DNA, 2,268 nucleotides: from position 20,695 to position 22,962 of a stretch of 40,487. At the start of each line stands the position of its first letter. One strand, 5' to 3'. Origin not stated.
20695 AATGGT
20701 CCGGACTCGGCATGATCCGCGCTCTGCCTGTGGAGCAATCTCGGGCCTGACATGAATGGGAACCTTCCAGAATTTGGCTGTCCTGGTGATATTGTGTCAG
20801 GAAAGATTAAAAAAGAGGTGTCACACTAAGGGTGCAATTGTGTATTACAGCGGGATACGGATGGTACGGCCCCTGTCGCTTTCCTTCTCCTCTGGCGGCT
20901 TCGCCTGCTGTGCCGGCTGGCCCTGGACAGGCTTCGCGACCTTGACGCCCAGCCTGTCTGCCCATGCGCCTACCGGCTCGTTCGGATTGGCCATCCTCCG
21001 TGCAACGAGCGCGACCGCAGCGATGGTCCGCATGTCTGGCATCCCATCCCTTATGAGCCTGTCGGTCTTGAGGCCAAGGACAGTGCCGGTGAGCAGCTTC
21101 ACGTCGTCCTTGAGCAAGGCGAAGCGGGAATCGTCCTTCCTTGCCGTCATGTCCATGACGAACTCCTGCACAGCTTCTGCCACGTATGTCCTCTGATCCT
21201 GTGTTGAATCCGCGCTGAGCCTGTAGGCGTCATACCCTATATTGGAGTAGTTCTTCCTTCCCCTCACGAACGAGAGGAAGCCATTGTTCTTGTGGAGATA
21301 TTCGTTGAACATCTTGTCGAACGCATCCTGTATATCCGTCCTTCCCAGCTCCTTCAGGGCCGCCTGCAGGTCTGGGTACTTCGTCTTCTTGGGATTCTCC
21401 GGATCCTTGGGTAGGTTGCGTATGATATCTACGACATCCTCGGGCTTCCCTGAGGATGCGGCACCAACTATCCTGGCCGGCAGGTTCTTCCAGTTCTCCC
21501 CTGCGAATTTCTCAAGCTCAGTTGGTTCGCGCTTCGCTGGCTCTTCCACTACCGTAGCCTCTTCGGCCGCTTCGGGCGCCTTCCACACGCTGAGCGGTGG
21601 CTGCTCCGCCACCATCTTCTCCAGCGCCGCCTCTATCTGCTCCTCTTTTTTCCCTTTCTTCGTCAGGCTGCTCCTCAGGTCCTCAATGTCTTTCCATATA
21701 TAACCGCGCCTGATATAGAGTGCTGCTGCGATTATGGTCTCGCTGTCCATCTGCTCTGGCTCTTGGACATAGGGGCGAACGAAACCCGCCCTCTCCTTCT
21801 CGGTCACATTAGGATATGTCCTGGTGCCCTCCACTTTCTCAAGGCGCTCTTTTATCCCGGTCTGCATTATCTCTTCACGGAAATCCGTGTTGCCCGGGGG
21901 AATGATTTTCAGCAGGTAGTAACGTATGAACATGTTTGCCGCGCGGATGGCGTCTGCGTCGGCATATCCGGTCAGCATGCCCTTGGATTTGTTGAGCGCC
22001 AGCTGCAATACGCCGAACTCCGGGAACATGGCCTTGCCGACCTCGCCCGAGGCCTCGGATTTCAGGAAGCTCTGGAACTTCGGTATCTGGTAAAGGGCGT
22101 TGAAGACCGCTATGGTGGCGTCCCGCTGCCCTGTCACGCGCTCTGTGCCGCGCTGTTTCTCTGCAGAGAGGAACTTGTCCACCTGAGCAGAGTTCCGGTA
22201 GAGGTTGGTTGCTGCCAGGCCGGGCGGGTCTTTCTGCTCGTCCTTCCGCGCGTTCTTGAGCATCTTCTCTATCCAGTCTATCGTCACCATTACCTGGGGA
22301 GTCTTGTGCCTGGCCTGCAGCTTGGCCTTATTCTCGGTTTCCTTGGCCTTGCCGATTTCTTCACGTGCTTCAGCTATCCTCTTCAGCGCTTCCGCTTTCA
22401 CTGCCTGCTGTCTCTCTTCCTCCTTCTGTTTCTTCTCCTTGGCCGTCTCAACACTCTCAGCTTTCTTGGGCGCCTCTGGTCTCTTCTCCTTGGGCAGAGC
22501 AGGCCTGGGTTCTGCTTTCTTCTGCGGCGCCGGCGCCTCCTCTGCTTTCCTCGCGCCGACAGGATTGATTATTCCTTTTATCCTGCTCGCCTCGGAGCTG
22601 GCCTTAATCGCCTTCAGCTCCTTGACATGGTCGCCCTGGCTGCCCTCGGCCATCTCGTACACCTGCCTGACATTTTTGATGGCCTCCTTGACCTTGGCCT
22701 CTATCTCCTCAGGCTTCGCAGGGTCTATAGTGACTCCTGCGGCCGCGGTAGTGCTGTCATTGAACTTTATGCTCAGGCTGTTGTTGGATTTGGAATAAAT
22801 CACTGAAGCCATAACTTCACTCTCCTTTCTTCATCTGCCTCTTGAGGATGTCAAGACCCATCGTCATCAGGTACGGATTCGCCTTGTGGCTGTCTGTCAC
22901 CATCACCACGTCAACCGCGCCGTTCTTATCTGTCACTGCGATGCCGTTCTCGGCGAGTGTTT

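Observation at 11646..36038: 24.4-kb co-directional cluster of four giant ORFan proteins plus a small basic protein: candidate undescribed envelope or cell-contact system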

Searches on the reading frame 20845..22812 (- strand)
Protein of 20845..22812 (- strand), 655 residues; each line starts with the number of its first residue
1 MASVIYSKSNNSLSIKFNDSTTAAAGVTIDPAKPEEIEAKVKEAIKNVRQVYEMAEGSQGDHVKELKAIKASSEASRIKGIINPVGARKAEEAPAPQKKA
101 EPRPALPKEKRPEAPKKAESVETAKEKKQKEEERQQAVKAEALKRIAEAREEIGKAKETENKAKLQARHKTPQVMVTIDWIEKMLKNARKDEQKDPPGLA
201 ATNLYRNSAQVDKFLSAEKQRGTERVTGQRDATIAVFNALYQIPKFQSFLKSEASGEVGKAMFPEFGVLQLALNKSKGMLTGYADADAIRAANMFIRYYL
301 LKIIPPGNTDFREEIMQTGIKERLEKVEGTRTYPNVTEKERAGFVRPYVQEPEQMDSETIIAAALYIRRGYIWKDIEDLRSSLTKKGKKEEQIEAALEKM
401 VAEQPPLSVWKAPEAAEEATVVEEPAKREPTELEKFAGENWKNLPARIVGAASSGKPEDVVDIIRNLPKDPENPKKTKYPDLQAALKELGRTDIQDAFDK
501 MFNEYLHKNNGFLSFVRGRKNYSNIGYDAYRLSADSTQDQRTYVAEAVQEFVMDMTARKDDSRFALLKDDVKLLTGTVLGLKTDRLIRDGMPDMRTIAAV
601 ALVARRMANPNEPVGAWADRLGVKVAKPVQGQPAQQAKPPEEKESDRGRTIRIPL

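Call 5: search_protein_families(library=pfam, proteins=[window:20845-22812:-], max_evalue=1)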
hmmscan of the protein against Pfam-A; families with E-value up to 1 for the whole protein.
window:20845-22812:- (655 aa): 3 families
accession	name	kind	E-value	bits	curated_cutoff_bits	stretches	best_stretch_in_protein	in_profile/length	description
PF16478.10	DUF5055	-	0.085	13.5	25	1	334-418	21-101/105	Domain of unknown function (DUF5055)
PF21758.2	PAC_bac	-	0.15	12.2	27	1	8-53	67-112/115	Bacterial proteasome assembling chaperone-like protein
PF10173.14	Mit_KHE1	-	0.56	10.8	22.5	0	124-194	21-89/188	Mitochondrial K+-H+ exchange-related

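Call 6: search_protein_families(library=phrogs, proteins=[window:20845-22812:-], max_evalue=0.1)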
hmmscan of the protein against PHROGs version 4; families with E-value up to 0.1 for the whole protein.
window:20845-22812:- (655 aa): 0 families

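Call 28: search_protein_families(library=ncbifam, proteins=[window:20845-22812:-], max_evalue=0.1)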
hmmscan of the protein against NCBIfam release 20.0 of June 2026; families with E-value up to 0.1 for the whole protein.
window:20845-22812:- (655 aa): 0 families

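Call 29: search_protein_families(library=padloc, proteins=[window:20845-22812:-], max_evalue=0.1)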
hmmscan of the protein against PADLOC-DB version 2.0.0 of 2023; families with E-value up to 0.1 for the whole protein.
window:20845-22812:- (655 aa): 0 families

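Call 75: search_solved_structures(query=A6, max_evalue=1)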
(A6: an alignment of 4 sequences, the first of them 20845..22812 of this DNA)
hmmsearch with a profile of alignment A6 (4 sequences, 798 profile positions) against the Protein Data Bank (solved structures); distinct sequences matched with E-value up to 1: 25.
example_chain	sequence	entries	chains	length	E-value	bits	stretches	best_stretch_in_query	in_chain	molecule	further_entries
9kr0_A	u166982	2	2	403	4.8e-11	45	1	374-559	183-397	SGNH/GDSL hydrolase family protein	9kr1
9kqz_A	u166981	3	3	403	2.8e-10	42.4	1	375-559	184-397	SGNH/GDSL hydrolase family protein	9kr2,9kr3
9hi6_A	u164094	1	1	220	1.5e-09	40.1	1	381-563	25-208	FI6-focused design_04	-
3p94_A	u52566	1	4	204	4.7e-09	38.4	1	417-563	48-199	GDSL-like Lipase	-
4ppy_A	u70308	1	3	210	6.6e-09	37.9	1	387-563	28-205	Putative acylhydrolase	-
9otv_A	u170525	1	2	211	1.6e-07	33.3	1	386-582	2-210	Lysophospholipase L1-like esterase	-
4hf7_A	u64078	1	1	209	1.1e-06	30.5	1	382-563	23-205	Putative acylhydrolase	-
7tog_A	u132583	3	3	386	1.6e-05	26.7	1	377-559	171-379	SGNH hydrolase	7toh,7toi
4rsh_A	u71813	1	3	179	1.6e-05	26.7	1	384-497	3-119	Lipolytic protein G-D-S-L family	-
7toj_A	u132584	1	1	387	1.7e-05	26.6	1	378-558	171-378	SGNH/GDSL hydrolase family protein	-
8ik1_A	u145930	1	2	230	0.00019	23.2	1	383-564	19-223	GDSL family lipase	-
9hi5_A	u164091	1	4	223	0.00026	22.7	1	384-563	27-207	GDSL-like protein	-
7c23_A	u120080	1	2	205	0.00035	22.3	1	379-488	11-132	Carboxylesterase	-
7c29_A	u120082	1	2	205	0.00045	21.9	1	379-487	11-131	Carboxylesterase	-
5le2_A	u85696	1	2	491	0.00092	20.9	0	575-627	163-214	DDD_D12_15_D12_15_D12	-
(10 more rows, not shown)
